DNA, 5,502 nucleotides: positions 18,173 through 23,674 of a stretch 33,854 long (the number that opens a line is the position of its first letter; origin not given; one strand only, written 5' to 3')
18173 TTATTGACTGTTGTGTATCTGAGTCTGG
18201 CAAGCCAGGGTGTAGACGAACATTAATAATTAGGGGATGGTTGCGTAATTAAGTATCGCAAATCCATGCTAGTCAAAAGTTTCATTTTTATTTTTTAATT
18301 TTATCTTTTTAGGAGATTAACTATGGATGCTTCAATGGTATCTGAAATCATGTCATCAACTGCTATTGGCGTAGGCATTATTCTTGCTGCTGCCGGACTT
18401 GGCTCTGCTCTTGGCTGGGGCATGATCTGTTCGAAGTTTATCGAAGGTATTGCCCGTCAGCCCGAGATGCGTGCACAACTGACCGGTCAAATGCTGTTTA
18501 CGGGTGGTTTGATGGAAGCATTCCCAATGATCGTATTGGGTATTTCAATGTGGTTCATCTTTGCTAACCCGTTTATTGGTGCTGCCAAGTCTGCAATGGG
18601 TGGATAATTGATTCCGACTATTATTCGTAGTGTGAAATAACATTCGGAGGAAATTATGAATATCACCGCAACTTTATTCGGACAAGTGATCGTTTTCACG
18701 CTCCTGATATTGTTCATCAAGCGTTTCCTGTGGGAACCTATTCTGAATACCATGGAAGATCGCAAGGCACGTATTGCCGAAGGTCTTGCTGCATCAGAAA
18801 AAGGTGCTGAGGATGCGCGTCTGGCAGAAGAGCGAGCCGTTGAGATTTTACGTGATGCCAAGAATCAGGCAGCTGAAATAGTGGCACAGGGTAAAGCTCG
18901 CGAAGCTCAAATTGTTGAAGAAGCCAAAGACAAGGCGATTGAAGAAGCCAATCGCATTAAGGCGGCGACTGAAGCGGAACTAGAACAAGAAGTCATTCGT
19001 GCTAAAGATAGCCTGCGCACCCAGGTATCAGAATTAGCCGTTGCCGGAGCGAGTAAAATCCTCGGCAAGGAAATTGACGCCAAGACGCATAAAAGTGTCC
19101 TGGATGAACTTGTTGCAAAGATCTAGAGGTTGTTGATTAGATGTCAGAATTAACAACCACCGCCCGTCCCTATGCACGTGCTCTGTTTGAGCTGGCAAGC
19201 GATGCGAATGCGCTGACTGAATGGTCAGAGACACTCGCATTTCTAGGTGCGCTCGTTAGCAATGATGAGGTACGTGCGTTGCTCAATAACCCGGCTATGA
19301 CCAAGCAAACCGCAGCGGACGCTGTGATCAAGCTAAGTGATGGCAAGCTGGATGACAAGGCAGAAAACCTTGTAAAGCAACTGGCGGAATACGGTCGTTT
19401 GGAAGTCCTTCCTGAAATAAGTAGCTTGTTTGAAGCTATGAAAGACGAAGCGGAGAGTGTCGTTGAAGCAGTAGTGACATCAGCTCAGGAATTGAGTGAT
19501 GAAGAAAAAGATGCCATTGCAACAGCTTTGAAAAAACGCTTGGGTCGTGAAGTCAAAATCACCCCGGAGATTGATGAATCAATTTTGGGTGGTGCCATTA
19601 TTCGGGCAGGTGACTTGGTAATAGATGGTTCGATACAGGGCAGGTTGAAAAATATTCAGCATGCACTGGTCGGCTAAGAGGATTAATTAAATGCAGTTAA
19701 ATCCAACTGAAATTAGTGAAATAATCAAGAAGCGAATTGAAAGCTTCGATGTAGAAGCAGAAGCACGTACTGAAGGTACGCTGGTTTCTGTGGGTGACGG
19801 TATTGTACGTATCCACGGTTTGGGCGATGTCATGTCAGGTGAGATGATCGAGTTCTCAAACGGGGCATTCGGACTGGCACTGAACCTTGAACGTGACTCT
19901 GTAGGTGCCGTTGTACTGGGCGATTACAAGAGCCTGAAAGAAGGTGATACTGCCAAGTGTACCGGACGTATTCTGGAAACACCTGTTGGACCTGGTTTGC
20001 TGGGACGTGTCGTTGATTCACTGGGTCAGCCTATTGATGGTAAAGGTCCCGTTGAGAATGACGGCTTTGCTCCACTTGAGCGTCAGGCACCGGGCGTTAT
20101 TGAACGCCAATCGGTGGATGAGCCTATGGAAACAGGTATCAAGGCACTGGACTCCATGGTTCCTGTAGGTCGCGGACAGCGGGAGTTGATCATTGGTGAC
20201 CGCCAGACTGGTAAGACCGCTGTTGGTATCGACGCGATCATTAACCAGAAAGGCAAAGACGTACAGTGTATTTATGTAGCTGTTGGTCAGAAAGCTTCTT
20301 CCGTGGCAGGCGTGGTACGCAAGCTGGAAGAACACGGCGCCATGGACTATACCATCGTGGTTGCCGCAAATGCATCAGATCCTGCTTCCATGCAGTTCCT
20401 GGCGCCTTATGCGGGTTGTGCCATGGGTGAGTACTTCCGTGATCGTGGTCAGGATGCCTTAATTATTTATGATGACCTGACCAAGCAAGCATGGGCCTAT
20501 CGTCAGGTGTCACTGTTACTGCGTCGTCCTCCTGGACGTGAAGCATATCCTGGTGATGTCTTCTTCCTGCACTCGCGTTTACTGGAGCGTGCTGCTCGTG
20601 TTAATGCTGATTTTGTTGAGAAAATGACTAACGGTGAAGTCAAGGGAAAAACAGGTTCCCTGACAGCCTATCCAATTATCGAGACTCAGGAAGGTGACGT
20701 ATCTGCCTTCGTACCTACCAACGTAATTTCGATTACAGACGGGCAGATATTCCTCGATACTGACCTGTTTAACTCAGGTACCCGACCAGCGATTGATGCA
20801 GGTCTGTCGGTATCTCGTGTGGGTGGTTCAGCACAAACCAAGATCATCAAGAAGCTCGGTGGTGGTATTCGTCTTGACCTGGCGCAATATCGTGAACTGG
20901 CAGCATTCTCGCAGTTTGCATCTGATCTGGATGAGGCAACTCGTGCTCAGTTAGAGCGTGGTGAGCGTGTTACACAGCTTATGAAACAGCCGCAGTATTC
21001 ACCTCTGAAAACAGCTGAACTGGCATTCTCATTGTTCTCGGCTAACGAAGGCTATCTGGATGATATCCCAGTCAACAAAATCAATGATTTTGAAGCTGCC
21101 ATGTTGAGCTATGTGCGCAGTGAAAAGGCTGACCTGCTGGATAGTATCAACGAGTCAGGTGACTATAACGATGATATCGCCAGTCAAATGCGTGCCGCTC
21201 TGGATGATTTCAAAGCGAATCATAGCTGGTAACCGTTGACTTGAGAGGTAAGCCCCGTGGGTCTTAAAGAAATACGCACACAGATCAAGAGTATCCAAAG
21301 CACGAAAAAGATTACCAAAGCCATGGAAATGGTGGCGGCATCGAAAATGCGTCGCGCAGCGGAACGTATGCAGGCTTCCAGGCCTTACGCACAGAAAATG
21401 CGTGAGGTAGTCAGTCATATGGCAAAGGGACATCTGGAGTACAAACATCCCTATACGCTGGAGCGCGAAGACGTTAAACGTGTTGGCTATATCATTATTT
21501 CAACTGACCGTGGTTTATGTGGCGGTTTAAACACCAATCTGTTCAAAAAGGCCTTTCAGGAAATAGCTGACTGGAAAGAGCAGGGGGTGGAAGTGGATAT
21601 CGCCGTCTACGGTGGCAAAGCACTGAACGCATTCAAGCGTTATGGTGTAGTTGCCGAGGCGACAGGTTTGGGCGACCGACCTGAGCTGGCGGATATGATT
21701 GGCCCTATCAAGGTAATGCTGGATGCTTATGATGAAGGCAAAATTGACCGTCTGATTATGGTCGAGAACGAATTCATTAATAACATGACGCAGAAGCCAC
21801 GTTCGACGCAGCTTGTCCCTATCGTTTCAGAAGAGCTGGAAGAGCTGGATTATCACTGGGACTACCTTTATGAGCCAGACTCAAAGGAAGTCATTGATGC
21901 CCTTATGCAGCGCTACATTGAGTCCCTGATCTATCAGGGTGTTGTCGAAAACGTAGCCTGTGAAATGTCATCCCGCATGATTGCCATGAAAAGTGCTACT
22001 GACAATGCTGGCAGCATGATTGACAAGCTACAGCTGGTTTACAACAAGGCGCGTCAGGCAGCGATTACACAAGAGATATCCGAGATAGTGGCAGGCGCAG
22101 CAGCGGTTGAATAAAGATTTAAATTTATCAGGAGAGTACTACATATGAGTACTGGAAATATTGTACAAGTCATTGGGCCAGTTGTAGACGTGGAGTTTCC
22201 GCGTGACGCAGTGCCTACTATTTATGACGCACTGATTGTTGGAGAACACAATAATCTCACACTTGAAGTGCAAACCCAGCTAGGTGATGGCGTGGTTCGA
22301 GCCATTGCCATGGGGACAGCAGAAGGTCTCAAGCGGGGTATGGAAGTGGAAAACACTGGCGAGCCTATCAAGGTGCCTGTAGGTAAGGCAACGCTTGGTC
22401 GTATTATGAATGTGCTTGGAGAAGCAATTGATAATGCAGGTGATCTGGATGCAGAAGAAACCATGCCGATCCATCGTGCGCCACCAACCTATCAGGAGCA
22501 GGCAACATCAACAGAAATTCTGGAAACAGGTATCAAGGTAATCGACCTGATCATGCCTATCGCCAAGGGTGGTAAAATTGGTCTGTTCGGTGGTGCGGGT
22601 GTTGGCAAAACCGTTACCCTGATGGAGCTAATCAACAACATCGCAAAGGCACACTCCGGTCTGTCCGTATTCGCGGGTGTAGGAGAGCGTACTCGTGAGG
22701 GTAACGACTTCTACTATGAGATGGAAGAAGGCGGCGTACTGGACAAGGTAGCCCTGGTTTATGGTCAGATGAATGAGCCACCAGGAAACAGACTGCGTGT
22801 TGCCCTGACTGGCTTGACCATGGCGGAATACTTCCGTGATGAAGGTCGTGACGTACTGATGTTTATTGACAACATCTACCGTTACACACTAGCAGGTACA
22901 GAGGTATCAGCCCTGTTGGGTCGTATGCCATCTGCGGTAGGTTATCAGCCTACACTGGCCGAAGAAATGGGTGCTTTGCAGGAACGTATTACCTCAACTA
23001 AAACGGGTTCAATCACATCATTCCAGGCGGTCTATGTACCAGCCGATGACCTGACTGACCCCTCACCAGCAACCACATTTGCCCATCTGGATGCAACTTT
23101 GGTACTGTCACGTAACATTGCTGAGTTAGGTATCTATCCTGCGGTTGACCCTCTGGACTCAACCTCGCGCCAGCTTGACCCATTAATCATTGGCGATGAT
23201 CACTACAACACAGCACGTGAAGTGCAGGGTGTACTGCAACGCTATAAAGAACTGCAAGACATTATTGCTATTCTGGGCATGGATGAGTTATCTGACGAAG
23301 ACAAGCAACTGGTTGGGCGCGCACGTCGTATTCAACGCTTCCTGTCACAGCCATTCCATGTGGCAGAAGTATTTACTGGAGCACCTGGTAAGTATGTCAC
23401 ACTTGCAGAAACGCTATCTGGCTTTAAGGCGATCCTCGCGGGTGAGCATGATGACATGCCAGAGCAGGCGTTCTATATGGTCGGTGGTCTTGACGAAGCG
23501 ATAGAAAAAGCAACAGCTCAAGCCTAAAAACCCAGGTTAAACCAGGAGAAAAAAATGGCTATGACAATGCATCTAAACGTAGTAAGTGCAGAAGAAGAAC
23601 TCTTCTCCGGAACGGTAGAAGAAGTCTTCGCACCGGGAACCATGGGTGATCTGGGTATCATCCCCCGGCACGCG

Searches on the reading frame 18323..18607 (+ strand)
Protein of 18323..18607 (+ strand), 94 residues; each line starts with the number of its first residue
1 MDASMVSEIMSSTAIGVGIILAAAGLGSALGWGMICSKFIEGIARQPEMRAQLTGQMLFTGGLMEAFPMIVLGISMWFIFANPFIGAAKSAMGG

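Call 18: find_encoding_contigs(protein=window:18323-18607:+, flank=10000, max_places=10)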
Protein window:18323-18607:+ (94 aa): 3 contigs read that carry it; 3 places shown.
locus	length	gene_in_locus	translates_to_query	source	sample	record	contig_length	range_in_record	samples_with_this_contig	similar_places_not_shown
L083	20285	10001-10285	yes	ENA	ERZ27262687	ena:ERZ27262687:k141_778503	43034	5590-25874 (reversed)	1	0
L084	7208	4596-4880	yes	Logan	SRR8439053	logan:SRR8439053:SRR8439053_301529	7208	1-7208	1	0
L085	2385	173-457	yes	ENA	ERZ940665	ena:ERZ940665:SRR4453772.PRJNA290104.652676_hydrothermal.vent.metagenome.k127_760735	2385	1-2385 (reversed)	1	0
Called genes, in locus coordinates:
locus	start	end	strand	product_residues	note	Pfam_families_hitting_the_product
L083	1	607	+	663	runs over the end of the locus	PF00662:Proton_antipo_N, PF00361:Proton_antipo_M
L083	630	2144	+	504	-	PF01059:Oxidored_q5_N (weak), PF00361:Proton_antipo_M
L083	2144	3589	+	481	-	PF00361:Proton_antipo_M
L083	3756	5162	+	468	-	PF01471:PG_binding_1 (weak)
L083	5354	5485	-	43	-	-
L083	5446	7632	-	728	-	PF00580:UvrD-helicase, PF13245:AAA_19, PF01443:Viral_helicase1 (faint), PF13361:UvrD_C, PF13538:UvrD_C_2 (weak), PF21196:PcrA_UvrD_tudor (weak)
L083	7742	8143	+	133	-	PF04892:VanZ-LLP1 (weak)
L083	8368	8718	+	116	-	PF03899:ATP-synt_I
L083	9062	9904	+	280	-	PF00119:ATP-synt_A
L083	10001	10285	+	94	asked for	PF00137:ATP-synt_C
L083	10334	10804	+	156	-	PF00430:ATP-synt_B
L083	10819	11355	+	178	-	PF00213:OSCP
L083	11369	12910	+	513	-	PF02874:ATP-synt_ab_N, PF00006:ATP-synt_ab, PF00306:ATP-synt_ab_C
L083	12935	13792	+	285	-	PF00231:ATP-synt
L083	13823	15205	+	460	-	PF02874:ATP-synt_ab_N, PF00006:ATP-synt_ab, PF22919:ATP-synt_VA_C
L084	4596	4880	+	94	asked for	PF00137:ATP-synt_C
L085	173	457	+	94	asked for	PF00137:ATP-synt_C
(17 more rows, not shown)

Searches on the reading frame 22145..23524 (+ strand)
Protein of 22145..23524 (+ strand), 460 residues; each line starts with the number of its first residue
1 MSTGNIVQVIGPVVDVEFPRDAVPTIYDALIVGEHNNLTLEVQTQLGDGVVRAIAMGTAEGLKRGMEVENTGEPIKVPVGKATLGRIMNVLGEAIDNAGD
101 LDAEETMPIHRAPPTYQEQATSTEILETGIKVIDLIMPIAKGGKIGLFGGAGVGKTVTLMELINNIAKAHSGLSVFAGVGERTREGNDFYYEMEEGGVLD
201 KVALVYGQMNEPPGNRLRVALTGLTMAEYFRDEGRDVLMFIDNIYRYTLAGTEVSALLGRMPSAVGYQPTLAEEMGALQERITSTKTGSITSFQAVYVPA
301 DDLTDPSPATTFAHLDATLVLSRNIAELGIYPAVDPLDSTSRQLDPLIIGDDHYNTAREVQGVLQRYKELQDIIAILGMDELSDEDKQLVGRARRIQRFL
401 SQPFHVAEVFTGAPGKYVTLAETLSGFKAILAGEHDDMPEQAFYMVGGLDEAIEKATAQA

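Call 69: list_cluster_members(proteins=[P0133, window:22145-23524:+])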
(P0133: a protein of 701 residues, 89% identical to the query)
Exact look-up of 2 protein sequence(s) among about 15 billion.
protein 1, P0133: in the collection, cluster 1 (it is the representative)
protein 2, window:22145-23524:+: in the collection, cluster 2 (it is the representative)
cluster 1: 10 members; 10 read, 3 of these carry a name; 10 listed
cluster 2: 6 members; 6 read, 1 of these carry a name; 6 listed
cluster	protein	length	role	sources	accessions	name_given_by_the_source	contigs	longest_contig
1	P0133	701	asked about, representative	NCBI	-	-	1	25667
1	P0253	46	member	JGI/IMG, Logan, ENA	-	hypothetical protein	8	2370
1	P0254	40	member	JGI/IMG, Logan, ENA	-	hypothetical protein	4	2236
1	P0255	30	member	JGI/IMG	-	hypothetical protein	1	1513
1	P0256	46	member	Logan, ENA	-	-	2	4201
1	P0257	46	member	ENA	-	-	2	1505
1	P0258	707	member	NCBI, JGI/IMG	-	-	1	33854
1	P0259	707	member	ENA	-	-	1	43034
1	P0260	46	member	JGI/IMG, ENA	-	-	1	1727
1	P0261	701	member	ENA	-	-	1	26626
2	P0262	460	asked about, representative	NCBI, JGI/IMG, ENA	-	-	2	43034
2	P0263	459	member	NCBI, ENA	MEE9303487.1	MAG: F0F1 ATP synthase subunit beta [Thiotrichaceae bacterium]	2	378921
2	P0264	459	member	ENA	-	-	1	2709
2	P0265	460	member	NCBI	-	-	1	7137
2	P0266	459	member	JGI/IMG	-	-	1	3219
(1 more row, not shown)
